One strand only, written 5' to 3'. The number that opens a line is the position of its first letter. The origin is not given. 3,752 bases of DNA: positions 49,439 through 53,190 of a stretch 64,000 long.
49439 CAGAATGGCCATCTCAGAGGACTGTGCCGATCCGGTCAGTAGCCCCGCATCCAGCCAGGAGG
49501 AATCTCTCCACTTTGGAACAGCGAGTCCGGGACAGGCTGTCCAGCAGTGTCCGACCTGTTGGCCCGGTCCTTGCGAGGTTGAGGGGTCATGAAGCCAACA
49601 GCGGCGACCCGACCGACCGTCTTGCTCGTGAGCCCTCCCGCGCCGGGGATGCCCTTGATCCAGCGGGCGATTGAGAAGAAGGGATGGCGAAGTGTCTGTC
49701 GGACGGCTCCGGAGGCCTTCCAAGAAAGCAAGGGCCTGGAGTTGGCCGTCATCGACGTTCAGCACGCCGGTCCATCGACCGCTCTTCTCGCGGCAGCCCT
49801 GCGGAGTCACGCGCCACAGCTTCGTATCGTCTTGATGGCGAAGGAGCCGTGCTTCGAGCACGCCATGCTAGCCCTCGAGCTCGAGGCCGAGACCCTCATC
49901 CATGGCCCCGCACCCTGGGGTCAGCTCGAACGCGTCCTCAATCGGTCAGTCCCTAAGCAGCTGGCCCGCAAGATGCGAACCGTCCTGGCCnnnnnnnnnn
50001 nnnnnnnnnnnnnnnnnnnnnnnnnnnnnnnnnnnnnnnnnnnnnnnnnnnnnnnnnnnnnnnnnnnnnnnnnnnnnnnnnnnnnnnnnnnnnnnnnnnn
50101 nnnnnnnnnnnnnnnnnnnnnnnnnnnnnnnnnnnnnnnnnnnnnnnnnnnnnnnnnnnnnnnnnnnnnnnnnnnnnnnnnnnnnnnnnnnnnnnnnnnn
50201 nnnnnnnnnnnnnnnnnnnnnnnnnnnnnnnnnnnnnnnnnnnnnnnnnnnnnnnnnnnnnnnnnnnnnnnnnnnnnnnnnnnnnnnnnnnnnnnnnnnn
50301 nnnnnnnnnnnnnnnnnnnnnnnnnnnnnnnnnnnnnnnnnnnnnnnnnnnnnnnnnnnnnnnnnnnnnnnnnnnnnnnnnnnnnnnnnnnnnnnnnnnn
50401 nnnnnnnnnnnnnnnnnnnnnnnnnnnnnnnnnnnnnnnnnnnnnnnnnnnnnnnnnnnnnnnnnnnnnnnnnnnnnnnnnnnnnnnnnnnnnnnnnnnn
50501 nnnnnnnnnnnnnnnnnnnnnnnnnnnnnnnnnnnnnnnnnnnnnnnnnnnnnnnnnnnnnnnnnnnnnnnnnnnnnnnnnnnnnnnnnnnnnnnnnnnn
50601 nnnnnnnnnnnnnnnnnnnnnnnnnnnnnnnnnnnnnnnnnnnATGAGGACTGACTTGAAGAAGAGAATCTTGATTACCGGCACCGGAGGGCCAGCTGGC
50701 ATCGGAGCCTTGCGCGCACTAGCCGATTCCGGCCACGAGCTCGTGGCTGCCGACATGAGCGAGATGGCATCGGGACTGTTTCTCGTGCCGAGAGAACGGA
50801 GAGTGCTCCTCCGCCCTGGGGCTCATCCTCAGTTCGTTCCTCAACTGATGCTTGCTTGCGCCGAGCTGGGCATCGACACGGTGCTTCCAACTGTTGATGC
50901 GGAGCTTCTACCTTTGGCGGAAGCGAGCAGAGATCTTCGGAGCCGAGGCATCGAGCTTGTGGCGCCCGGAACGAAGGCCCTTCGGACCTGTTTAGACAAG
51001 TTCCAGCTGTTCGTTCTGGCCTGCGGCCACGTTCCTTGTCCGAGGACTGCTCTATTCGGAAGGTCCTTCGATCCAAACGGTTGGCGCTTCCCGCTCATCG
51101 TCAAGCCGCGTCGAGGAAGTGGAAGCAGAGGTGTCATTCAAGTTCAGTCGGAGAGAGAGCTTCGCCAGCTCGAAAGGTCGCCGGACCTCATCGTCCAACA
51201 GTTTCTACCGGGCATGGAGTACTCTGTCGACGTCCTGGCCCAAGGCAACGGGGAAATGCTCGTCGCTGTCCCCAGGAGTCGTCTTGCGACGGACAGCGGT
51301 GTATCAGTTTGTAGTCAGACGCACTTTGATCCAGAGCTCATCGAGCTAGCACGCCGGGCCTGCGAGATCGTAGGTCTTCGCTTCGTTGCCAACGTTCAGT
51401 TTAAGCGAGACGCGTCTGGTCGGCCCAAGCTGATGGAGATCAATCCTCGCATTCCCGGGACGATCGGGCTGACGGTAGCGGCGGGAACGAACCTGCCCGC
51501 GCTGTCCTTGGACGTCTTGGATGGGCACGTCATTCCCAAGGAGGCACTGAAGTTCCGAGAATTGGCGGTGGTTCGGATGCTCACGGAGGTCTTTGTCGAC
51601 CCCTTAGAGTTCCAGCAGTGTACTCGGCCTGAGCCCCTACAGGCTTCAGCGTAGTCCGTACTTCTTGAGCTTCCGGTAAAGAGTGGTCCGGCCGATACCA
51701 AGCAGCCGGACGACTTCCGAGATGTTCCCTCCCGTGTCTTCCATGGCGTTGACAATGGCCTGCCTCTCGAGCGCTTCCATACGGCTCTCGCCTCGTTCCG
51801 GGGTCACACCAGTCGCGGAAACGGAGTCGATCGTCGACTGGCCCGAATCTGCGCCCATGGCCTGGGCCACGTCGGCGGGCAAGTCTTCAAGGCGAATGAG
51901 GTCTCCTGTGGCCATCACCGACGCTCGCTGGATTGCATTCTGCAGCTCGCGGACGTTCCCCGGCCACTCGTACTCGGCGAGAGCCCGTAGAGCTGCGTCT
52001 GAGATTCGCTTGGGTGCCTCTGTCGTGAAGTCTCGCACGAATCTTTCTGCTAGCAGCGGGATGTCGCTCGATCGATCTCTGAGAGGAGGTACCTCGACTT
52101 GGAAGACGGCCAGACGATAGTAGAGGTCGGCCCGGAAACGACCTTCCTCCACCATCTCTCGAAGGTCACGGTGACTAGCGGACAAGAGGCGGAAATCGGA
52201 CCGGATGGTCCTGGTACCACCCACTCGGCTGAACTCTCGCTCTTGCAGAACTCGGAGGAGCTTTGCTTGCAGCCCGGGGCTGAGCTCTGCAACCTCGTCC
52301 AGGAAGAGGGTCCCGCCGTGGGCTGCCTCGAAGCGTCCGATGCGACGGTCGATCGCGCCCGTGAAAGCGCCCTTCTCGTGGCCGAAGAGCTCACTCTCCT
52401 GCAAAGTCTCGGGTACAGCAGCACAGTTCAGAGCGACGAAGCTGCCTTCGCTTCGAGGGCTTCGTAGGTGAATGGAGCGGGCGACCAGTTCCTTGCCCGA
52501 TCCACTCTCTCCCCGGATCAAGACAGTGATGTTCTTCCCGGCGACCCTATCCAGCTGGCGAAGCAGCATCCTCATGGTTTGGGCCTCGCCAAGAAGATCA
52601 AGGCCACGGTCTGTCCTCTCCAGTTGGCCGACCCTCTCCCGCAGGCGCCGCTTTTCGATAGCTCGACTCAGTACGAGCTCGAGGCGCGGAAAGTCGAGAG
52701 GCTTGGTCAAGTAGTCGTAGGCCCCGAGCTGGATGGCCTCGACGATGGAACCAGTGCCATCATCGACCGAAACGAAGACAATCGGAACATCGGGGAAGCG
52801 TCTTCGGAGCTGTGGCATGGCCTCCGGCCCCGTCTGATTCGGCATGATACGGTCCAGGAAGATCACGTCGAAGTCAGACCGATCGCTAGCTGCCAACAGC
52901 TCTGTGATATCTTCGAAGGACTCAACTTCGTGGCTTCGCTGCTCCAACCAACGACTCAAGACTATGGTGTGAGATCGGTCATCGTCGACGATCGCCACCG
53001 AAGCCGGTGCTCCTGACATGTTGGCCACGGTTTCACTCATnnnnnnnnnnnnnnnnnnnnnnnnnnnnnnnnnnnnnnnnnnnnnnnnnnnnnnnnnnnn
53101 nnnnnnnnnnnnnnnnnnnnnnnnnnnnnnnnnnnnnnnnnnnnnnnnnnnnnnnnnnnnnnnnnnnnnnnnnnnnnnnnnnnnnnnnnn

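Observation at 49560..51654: Sigma54-promoted two-gene cassette: pseudo-receiver-LmbE deacetylase fusion plus ATP-grasp ligase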

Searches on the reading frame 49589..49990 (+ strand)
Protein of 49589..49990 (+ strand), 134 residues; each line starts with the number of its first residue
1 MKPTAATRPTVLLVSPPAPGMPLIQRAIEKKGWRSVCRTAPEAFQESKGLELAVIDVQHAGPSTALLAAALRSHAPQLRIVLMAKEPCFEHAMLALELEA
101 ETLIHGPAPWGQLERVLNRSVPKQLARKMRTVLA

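Call 12: search_protein_families(library=pfam, proteins=[window:49589-49990:+], max_evalue=10)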
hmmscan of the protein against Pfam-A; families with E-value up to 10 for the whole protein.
window:49589-49990:+ (134 aa): 1 family
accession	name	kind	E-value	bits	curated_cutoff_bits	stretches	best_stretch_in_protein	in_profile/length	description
PF13622.12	4HBT_3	-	0.02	15.5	24.3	1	55-77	8-30/83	Acyl-CoA thioesterase N-terminal domain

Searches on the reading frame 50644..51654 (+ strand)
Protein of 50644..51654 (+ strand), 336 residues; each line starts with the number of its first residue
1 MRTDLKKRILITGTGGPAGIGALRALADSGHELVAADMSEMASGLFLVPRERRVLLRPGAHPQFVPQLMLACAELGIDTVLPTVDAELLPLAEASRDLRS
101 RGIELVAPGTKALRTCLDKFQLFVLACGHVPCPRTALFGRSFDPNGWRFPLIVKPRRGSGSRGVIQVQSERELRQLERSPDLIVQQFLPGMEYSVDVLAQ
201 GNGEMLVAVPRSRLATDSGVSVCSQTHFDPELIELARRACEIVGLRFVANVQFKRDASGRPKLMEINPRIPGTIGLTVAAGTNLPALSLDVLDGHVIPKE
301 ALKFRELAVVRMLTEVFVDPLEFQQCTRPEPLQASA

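Call 3: search_protein_families(library=pfam, proteins=[window:50644-51654:+], max_evalue=0.01)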
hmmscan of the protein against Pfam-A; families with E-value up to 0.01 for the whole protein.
window:50644-51654:+ (336 aa): 6 families
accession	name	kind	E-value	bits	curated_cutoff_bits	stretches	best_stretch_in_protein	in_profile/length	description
PF15632.11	ATPgrasp_Ter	-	1.7e-32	112.4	29.1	1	179-312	2-127/131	ATP-grasp in the biosynthetic pathway with Ter operon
PF02655.19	ATP-grasp_3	-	1e-16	61.9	23.2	1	119-273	4-160/160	ATP-grasp domain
PF13535.11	ATP-grasp_4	-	8e-09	35.7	27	1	148-175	2-29/160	ATP-grasp domain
PF07478.18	Dala_Dala_lig_C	-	7.6e-07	29.3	24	1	148-207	36-100/204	D-ala D-ala ligase C-terminus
PF21360.3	PylC-like_N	-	3.8e-05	24.2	27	1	27-106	19-96/96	PylC-like, N-terminal domain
PF02786.22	CPSase_L_D2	-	0.002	18.1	19.8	1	148-277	38-187/211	Carbamoyl-phosphate synthase L chain, ATP binding domain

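Call 4: search_protein_families(library=ncbifam, proteins=[window:50644-51654:+], max_evalue=0.01)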
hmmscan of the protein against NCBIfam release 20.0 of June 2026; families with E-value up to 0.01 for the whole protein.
window:50644-51654:+ (336 aa): 19 families
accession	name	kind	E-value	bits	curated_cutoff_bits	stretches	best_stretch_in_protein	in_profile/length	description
NF009405.0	PRK12767.1-4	equivalog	1.3e-39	136.1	390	1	25-319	21-316/320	carbamoyl phosphate synthase-like protein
NF009402.0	PRK12767.1-1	equivalog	1.5e-37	129.1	218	1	7-322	3-327/329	carbamoyl phosphate synthase-like protein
NF009406.0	PRK12767.1-5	equivalog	1.9e-27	96.2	271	1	24-312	22-313/327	carbamoyl phosphate synthase-like protein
NF009403.0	PRK12767.1-2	equivalog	9.9e-24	84.2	286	1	31-239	22-235/342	carbamoyl phosphate synthase-like protein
NF009404.0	PRK12767.1-3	equivalog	1.4e-23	83.4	316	1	35-305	30-319/344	carbamoyl phosphate synthase-like protein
NF002563.0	PRK02186.1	subfamily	3e-17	62.2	625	1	103-274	92-281/890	argininosuccinate lyase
TIGR03909.1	pyrrolys_PylC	equivalog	6.9e-09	34.9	248.3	1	146-284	122-269/374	3-methylornithine--L-lysine ligase PylC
TIGR01205.1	D_ala_D_alaTIGR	subfamily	8.5e-08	31.5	245.65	1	145-274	143-290/318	D-alanine--D-alanine ligase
TIGR00768.1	rimK_fam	subfamily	1e-07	31.6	143.4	1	94-287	64-271/276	RimK family alpha-L-glutamate ligase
NF053643.1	Ddl_archaea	equivalog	2.2e-07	30.2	500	1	77-281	62-283/367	putative pseudomurein biosynthesis ATP-grasp protein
NF002378.0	PRK01372.1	subfamily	3.2e-07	29.4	243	1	145-272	131-272/305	D-alanine--D-alanine ligase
NF005315.0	PRK06849.1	equivalog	1.1e-06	27.9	406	1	6-276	4-282/389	hypothetical protein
NF011169.0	PRK14571.1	equivalog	4.5e-06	26.2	404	1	102-206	79-188/300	D-alanyl-alanine synthetase A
TIGR02144.1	LysX_arch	equivalog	0.00029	20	275.6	1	95-249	65-234/281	lysine biosynthesis protein LysX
NF009554.0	PRK12999.1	equivalog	0.00042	18.2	965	0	147-175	155-183/1147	pyruvate carboxylase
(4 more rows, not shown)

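Call 15: search_solved_structures(query=window:50644-51654:+, max_evalue=0.001)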
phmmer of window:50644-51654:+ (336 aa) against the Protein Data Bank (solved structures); distinct sequences matched with E-value up to 0.001: 4.
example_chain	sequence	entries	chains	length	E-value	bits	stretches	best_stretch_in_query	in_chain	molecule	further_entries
2pn1_A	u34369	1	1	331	1.4e-20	77.1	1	9-289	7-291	Carbamoylphosphate synthase large subunit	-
8evy_B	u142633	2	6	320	2e-05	27.3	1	101-273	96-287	D-alanine--D-alanine ligase B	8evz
7wta_A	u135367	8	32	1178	2.6e-05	26.9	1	9-303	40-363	Pyruvate carboxylase, mitochondrial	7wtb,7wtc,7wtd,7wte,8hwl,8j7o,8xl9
3vot_A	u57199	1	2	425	0.00011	24.9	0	148-304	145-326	L-amino acid ligase, BL00235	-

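Call 32: find_homologous_proteins(query=window:50644-51654:+, max_evalue=0.001)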
Query window:50644-51654:+ (336 aa): 133 proteins with E <= 0.001 among 8000 candidates; the best 120 are listed.
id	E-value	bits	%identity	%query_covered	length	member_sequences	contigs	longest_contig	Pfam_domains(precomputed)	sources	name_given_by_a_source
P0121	1.1e-213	727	99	99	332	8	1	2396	PF13535.12,PF15632.12,PF02655.20,PF07478.19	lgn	-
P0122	2.6e-113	397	58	95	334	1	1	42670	PF13535.12,PF15632.12,PF02786.23,PF02655.20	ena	-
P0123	3.7e-90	321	50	93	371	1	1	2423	PF13535.12,PF15632.12,PF02655.20,PF21360.4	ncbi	-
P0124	4.0e-89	317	52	95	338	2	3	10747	PF13535.12,PF15632.12,PF02655.20,PF21360.4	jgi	jgi:carbamoyl-phosphate synthase large subunit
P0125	6.8e-89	316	50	95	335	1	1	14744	PF13535.12,PF15632.12,PF02655.20,PF21360.4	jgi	jgi:carbamoyl-phosphate synthase large subunit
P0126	8.9e-89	316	52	94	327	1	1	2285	PF13535.12,PF15632.12,PF02655.20,PF21360.4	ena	-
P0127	1.1e-88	316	50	95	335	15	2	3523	PF13535.12,PF15632.12,PF02655.20,PF21360.4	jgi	jgi:carbamoyl-phosphate synthase large subunit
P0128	2.9e-88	314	51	94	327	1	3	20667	PF13535.12,PF15632.12,PF02655.20,PF21360.4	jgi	jgi:carbamoyl-phosphate synthase large subunit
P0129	3.6e-88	314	52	94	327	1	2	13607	PF13535.12,PF15632.12,PF02655.20,PF21360.4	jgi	jgi:carbamoyl-phosphate synthase large subunit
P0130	3.6e-88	314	53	96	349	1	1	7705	PF13535.12,PF15632.12,PF02655.20,PF21360.4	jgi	jgi:carbamoyl-phosphate synthase large subunit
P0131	7.1e-88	313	52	94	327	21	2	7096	PF13535.12,PF15632.12,PF02655.20,PF21360.4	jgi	jgi:carbamoyl-phosphate synthase large subunit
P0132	9.3e-88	313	50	96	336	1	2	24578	PF13535.12,PF15632.12,PF02655.20,PF21360.4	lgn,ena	-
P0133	1.1e-87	313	51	94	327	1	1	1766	PF13535.12,PF15632.12,PF02655.20,PF21360.4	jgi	jgi:carbamoyl-phosphate synthase large subunit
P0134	1.2e-87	312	51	94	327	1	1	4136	PF13535.12,PF15632.12,PF02655.20,PF21360.4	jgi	jgi:carbamoyl-phosphate synthase large subunit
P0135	1.9e-87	312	51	94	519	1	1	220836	PF13535.12,PF15632.12,PF02811.27,PF02655.20,PF21360.4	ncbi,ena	-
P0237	1.0e-11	63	26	93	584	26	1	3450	PF15632.12,PF01451.28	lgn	-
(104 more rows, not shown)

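Call 34: find_encoding_contigs(protein=P0135, flank=8000, max_places=1)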
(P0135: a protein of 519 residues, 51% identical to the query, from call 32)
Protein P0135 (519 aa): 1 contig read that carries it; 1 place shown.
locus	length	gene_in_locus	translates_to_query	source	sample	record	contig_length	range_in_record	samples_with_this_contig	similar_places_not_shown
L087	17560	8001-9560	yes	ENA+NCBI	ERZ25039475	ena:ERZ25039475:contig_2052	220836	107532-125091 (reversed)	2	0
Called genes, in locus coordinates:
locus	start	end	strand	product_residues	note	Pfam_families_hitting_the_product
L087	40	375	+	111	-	-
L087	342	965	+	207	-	PF00440:TetR_N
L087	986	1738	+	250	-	PF11716:MDMPI_N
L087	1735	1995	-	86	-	PF01636:APH (weak)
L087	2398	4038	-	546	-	PF02878:PGM_PMM_I, PF02879:PGM_PMM_II, PF02880:PGM_PMM_III, PF00408:PGM_PMM_IV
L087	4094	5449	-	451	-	PF13229:Beta_helix (weak)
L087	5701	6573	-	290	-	-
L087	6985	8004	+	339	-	PF00072:Response_reg, PF02585:PIG-L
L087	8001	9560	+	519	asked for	PF21360:PylC-like_N, PF02655:ATP-grasp_3, PF13535:ATP-grasp_4 (weak), PF15632:ATPgrasp_Ter, PF02811:PHP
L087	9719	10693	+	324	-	PF13506:Glyco_transf_21 (weak), PF13641:Glyco_tranf_2_3, PF00535:Glycos_transf_2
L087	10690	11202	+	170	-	-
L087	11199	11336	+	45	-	-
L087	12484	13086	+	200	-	PF00512:HisKA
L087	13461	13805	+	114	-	PF00072:Response_reg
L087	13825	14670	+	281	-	PF12840:HTH_20, PF08327:AHSA1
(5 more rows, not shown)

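Call 60: predict_structure(alignment_id=A2)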
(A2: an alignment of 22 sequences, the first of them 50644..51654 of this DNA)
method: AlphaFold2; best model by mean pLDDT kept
length: 336 residues; sequences in the alignment: 22
mean_pLDDT: 91.5   pTM: 0.88
mean pLDDT of the five models: 91.5, 91.4, 91.4, 91.1, 90.0
residues with pLDDT >= 90: 280; 70-90: 24; 50-70: 22; < 50: 10
segments of 3 or more residues with pLDDT < 50: 1-3, 331-336
pLDDT, mean of each block of 10 residues (from residue 1): 75 95 96 97 94 97 98 98 96 98 97 96 97 98 96 92 94 97 97 96 95 68 86 98 97 98 97 93 97 95 88 66 64 47
secondary structure, 60 per line:
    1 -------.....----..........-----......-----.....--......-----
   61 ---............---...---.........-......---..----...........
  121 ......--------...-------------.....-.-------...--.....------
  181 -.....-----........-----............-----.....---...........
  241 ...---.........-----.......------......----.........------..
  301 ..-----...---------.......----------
elements in order: E8-12 H17-26 E32-37 H43-47 E53-55 H64-75 E79-81 H85-93 H95-100 H110-117 H119-126 E135-137 E151-155 E165-167 H170-174 E182-186 E192-199 E205-216 E222-226 H230-243 E247-255 E261-267 H274-279 H284-292 H299-302 E308-310 H320-326

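Call 62: fold_search(model_id=the predicted structure, library=pdb)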
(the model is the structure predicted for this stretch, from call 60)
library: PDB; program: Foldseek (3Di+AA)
matches with E <= 10: 1978; with E <= 0.001: 506
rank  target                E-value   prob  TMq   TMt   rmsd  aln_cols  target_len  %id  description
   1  2pn1                  7.6e-23  1.00  0.80  0.87   2.7       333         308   22  Crystal structure of carbamoylphosphate synthase large subunit (split gene in MJ) (ZP_00538348.1) from Exiguobacterium s (released 2007-05-08)
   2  7wtb_B                8.1e-18  1.00  0.70  0.23   4.4       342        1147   20  Cryo-EM structure of human pyruvate carboxylase with acetyl-CoA (released 2022-11-09)
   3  9yx2_B                9.1e-18  1.00  0.70  0.50   4.2       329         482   17  Structure of the long chain acyl-CoA carboxylase complex from Mycobacterium smegmatis with ATP, bicarbonate, and propi (released 2025-11-26)
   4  2vpq_A                1.2e-17  1.00  0.73  0.56   4.0       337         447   17  Crystal structure of biotin carboxylase from S. aureus complexed with AMPPNP (released 2008-09-09)
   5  3g8c_A                1.2e-17  1.00  0.70  0.55   4.8       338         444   20  Crystal Structure of Biotin Carboxylase in Complex with Biotin, Bicarbonate, ADP and Mg Ion (released 2009-03-03)
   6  3ouu_A                1.5e-17  1.00  0.73  0.56   4.3       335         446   17  Crystal Structure of Biotin Carboxylase-beta-gamma-ATP Complex from Campylobacter jejuni (released 2010-10-20)
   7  1ulz                  1.5e-17  1.00  0.61  0.48   6.6       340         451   18  Crystal structure of the biotin carboxylase subunit of pyruvate carboxylase (released 2004-03-09)
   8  3ouz_A                1.7e-17  1.00  0.73  0.57   4.4       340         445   16  Crystal Structure of Biotin Carboxylase-ADP complex from Campylobacter jejuni (released 2010-10-13)
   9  9yx2_A                3.0e-17  1.00  0.70  0.42   4.4       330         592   17  Structure of the long chain acyl-CoA carboxylase complex from Mycobacterium smegmatis with ATP, bicarbonate, and propi (released 2025-11-26)
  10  2v58_B                4.0e-17  1.00  0.71  0.55   4.3       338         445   20  CRYSTAL STRUCTURE OF BIOTIN CARBOXYLASE FROM E.COLI IN COMPLEX WITH POTENT INHIBITOR 1 (released 2009-01-13)
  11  9yx2_T                4.2e-17  1.00  0.71  0.51   4.3       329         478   17  Structure of the long chain acyl-CoA carboxylase complex from Mycobacterium smegmatis with ATP, bicarbonate, and propi (released 2025-11-26)
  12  2j9g_A                4.7e-17  1.00  0.70  0.54   4.5       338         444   20  Crystal structure of Biotin carboxylase from E. coli in complex with AMPPNP and ADP (released 2008-09-09)
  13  9eb7_A                6.8e-17  1.00  0.64  0.48   5.5       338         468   21  Crystal Structure of Biotin Carboxylase from Ankistrodesmus (released 2025-11-19)
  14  7wtd_D                7.2e-17  1.00  0.70  0.23   4.4       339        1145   20  Cryo-EM structure of human pyruvate carboxylase with acetyl-CoA in the intermediate state 1 (released 2022-11-09)
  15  3ouz_B                7.6e-17  1.00  0.73  0.56   4.3       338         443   16  Crystal Structure of Biotin Carboxylase-ADP complex from Campylobacter jejuni (released 2010-10-13)
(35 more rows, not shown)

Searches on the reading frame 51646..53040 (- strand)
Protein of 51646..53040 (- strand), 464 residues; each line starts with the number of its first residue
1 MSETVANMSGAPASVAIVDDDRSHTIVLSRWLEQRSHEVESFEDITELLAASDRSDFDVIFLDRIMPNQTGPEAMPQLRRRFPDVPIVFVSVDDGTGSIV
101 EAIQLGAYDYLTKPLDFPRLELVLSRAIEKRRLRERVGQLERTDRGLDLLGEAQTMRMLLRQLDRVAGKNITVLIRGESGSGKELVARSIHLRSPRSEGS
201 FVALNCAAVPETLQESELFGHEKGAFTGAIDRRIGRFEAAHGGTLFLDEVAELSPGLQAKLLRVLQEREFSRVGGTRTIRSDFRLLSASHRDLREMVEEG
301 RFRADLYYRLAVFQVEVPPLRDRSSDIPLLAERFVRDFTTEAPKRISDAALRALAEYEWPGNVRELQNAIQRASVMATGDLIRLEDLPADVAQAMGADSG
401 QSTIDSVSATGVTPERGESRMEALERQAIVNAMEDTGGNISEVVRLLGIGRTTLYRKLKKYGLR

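Call 3: search_protein_families(library=pfam, proteins=[window:51646-53040:-], max_evalue=0.01)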
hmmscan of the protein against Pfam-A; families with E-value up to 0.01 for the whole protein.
window:51646-53040:- (464 aa): 14 families
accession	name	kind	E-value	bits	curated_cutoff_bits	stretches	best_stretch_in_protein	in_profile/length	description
PF00158.32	Sigma54_activat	-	5.8e-69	231.5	20.2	1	150-315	2-167/168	Sigma-54 interaction domain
PF25601.1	AAA_lid_14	-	3.7e-24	84.8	27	1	321-395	1-78/87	AAA+ ATPase lid domain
PF00072.30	Response_reg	-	6.1e-24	84.8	30.2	1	15-121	1-107/111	Response regulator receiver domain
PF14532.12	Sigma54_activ_2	-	8.1e-22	78.4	25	1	150-320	1-138/138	Sigma-54 interaction domain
PF02954.25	HTH_8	-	6.3e-16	58.3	22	1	421-461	2-42/42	Bacterial regulatory protein, Fis family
PF07728.20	AAA_5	-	2.3e-07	31.3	22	1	173-290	2-122/139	AAA domain (dynein-related subfamily)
PF13518.12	HTH_28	-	5.9e-05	23.5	25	1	425-461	1-36/52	Helix-turn-helix domain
PF02796.21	HTH_7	-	0.00017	22.1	23.8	1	427-460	11-44/45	Helix-turn-helix domain of resolvase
PF13191.12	AAA_16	-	0.0013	19.7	32.6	1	153-266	6-121/167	AAA ATPase domain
PF01078.27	Mg_chelatase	-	0.0013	18.6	20.3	0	228-269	93-134/207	Magnesium chelatase, subunit ChlI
PF13384.12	HTH_23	-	0.0017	18.5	24.6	1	423-461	4-41/50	Homeodomain-like domain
PF12728.13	HTH_17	-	0.0066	17.1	27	0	440-459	4-23/51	Helix-turn-helix domain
PF18024.7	HTH_50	-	0.0073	16.4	27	1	422-463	9-49/50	Helix-turn-helix domain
PF13551.12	HTH_29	-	0.0074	16.8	28.1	0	429-461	4-36/64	Winged helix-turn helix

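Call 4: search_protein_families(library=ncbifam, proteins=[window:51646-53040:-], max_evalue=0.01)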
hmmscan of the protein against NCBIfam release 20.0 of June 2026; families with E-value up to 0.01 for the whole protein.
window:51646-53040:- (464 aa): 110 families (the best 25 are shown)
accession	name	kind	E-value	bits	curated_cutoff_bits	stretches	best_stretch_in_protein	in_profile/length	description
TIGR01818.1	ntrC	equivalog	1.1e-128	429.9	558.6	1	15-460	1-462/463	nitrogen regulation protein NR(I)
NF008469.0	PRK11361.1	equivalog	1.8e-123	412.7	714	1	14-463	6-456/461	acetoacetate metabolism transcriptional regulator AtoC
TIGR02915.1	PEP_resp_reg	equivalog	1.9e-114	383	502.6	1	17-464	3-445/445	PEP-CTERM-box response regulator transcription factor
TIGR01817.1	nifA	equivalog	1.6e-110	370.4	528.85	1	142-462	191-528/534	nif-specific transcriptional activator NifA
NF007689.0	PRK10365.1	equivalog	1.2e-109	367.1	760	1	14-459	7-440/441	sigma-54-dependent response regulator transcription factor ZraR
NF008176.1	PRK10923.1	equivalog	3.3e-107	359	620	1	14-463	5-468/469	nitrogen regulation protein NR(I)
NF051870.1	NAssimRespRegNtrX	equivalog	4.8e-102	342.2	600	1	14-463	3-452/452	nitrogen assimilation response regulator NtrX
NF003451.0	PRK05022.1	equivalog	1.7e-99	333.9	476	1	142-464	185-511/512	nitric oxide reductase transcriptional regulator NorR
NF050807.1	TransRegFlbDCaul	equivalog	4e-99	332.5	750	1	78-461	64-438/454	sigma-54-dependent transcriptional regulator FlbD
NF041552.1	TF_PrdR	equivalog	4.5e-99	332.3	795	1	144-462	264-577/577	sigma-54 dependent transcriptional regulator PrdR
NF041946.1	LuxO_transreg_Vib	equivalog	6.2e-99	331.9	800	1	18-461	2-460/463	quorum-sensing sigma-54 dependent transcriptional regulator LuxO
NF038308.1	RNA_repair_RtcR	equivalog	3.2e-96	323.3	650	1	124-463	159-518/530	RNA repair transcriptional activator RtcR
NF041906.1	V4R_TF_MobR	exception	1.4e-90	304.4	999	1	148-461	233-544/544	phenol degradation transcriptional regulator MobR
NF011695.0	PRK15115.1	equivalog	1.4e-87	294.3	763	1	8-462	2-437/445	two-component system response regulator GlrR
TIGR02329.1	propionate_PrpR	equivalog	1.5e-87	294.4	499.2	1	139-460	204-526/526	propionate catabolism operon regulatory protein PrpR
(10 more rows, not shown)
